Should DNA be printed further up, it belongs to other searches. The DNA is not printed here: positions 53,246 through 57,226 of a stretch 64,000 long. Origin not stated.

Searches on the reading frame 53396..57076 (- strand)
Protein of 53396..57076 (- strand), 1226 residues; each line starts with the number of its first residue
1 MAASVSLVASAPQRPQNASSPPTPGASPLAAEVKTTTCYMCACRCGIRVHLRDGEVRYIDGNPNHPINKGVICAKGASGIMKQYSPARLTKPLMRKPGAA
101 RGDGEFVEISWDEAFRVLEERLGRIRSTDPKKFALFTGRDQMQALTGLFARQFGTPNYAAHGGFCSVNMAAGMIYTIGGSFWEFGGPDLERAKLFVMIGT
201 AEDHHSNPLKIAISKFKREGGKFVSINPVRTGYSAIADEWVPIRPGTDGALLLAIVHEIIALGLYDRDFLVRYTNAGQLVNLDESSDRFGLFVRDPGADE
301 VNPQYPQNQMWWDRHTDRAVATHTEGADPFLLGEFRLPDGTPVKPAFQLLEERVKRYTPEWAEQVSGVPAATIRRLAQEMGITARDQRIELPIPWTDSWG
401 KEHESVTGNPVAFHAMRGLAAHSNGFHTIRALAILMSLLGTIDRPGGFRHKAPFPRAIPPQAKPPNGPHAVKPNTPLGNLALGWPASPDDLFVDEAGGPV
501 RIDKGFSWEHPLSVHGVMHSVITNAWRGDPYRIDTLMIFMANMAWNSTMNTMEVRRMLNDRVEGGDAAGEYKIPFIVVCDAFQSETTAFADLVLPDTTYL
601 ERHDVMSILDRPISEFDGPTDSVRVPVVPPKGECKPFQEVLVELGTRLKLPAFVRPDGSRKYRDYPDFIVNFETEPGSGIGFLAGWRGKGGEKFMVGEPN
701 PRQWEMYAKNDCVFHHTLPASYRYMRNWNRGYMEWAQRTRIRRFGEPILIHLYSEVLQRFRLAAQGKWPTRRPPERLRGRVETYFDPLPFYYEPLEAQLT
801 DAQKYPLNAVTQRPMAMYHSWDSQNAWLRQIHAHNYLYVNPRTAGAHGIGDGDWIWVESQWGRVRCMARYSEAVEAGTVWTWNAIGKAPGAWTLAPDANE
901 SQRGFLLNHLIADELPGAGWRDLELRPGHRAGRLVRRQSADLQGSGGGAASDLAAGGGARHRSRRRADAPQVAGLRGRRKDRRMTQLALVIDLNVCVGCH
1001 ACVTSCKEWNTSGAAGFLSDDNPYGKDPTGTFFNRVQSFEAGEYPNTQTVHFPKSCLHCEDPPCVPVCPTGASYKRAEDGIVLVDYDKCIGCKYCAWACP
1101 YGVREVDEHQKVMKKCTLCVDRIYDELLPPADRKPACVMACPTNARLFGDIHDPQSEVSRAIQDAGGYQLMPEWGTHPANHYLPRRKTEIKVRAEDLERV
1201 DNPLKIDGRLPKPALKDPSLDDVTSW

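Call 63: search_protein_families(library=pfam, proteins=[window:53396-57076:-], max_evalue=0.00001)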
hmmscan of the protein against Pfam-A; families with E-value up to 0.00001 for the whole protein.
window:53396-57076:- (1226 aa): 10 families
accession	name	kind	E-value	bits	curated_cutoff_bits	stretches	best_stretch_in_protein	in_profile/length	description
PF00384.28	Molybdopterin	-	7.7e-34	117.7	24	1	88-645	1-351/353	Molybdopterin oxidoreductase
PF13247.11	Fer4_11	-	2.6e-23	82.5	26.2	1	1050-1150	4-99/100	4Fe-4S dicluster domain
PF04879.21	Molybdop_Fe4S4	-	6.8e-16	58.4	22.7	1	33-84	3-54/55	Molybdopterin oxidoreductase Fe4S4 domain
PF01568.27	Molydop_binding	-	4.4e-14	52.9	26.8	1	809-911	3-93/110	Molydopterin dinucleotide binding domain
PF12838.12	Fer4_7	-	8.3e-11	42.6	27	1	996-1072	2-52/52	4Fe-4S dicluster domain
PF12837.12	Fer4_6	-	3.2e-09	36.7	25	1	1081-1103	1-23/24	4Fe-4S binding domain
PF13237.11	Fer4_10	-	4.6e-08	33.3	25.5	1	1053-1100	6-53/53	4Fe-4S dicluster domain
PF13187.11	Fer4_9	-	6.2e-08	33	27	0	996-1072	2-51/52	4Fe-4S dicluster domain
PF12797.12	Fer4_2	-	8.1e-08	32.2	24.5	1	1081-1101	2-22/22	4Fe-4S binding domain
PF00037.32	Fer4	-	4.1e-07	30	21.1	1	1083-1103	2-22/24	4Fe-4S binding domain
